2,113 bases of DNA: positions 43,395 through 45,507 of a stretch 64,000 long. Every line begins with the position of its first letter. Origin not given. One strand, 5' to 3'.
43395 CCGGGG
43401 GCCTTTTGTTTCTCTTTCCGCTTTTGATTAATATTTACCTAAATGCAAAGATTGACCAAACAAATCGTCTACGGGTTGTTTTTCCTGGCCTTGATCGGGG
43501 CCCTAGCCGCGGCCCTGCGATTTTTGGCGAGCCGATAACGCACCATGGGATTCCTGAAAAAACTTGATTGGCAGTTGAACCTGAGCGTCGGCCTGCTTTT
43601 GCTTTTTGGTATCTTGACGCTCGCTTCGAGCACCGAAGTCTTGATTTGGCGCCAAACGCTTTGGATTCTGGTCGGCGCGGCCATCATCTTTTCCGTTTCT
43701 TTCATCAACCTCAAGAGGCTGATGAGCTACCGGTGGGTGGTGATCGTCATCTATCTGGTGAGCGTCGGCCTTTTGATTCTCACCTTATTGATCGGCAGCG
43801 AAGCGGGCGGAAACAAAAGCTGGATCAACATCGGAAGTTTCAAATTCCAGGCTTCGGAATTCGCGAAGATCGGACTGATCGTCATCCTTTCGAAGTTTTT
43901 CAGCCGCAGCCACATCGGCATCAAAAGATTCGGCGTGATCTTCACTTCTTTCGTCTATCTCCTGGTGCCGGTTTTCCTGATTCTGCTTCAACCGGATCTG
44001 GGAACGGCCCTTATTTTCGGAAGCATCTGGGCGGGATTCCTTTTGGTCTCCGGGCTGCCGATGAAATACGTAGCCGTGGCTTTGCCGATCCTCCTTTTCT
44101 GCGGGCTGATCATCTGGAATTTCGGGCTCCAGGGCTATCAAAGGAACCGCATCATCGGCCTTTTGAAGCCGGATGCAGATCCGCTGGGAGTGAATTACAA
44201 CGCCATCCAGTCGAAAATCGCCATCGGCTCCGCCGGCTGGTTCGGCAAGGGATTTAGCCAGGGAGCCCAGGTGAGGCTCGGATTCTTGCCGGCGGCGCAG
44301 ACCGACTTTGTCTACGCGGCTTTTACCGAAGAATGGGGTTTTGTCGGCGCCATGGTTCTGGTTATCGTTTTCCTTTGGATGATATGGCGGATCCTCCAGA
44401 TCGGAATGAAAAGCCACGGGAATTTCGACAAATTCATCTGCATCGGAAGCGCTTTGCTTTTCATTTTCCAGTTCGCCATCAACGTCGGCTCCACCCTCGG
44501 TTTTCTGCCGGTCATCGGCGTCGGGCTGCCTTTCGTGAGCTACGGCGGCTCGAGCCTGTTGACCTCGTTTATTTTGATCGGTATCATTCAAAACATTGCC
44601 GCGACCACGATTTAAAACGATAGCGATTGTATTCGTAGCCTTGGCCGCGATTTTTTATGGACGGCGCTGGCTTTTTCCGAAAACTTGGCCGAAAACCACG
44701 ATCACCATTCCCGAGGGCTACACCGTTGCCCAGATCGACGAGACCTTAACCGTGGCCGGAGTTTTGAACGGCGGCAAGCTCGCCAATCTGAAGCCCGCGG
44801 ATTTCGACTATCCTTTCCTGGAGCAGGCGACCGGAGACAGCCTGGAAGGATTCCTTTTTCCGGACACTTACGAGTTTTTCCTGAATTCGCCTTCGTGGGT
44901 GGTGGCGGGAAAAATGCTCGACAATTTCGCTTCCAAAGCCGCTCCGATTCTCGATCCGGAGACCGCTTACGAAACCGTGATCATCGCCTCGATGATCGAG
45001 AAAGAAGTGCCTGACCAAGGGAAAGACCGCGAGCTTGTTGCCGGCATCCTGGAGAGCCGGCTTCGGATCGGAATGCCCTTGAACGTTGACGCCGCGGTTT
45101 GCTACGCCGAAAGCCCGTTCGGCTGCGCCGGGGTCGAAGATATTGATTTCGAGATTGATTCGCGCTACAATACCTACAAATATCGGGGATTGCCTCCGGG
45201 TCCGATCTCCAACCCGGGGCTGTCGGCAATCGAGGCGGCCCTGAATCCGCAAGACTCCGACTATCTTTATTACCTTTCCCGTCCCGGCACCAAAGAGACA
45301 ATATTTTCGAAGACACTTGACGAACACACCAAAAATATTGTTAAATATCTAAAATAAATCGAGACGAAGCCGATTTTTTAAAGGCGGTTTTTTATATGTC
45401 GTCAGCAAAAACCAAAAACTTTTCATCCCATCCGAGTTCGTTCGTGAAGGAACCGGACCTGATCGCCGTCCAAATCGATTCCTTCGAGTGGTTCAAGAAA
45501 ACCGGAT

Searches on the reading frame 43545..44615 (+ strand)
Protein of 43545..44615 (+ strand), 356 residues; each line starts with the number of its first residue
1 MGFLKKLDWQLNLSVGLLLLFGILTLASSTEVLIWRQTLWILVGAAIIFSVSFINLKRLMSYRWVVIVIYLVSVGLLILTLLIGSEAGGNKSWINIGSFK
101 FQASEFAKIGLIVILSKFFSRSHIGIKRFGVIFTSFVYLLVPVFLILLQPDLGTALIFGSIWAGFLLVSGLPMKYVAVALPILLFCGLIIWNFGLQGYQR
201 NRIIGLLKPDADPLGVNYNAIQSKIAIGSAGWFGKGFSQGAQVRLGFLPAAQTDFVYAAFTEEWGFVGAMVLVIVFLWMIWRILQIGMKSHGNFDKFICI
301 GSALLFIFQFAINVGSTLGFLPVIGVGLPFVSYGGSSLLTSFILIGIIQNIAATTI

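Call 9: search_protein_families(library=pfam, proteins=[window:43545-44615:+], max_evalue=0.00001)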
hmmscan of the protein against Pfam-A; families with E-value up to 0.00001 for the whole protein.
window:43545-44615:+ (356 aa): 1 family
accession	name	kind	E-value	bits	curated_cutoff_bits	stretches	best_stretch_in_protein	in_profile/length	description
PF01098.24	FTSW_RODA_SPOVE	-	3.5e-82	276.7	26.4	1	27-354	31-353/356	Cell cycle protein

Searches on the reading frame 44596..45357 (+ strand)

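Call 9: search_protein_families(library=pfam, proteins=[window:44596-45357:+], max_evalue=0.00001)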
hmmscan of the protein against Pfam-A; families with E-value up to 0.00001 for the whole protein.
window:44596-45357:+ (253 aa): 1 family
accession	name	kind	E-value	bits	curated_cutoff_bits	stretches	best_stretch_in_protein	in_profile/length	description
PF02618.21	YceG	-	2e-55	188.7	32.4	1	34-248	69-273/275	YceG-like family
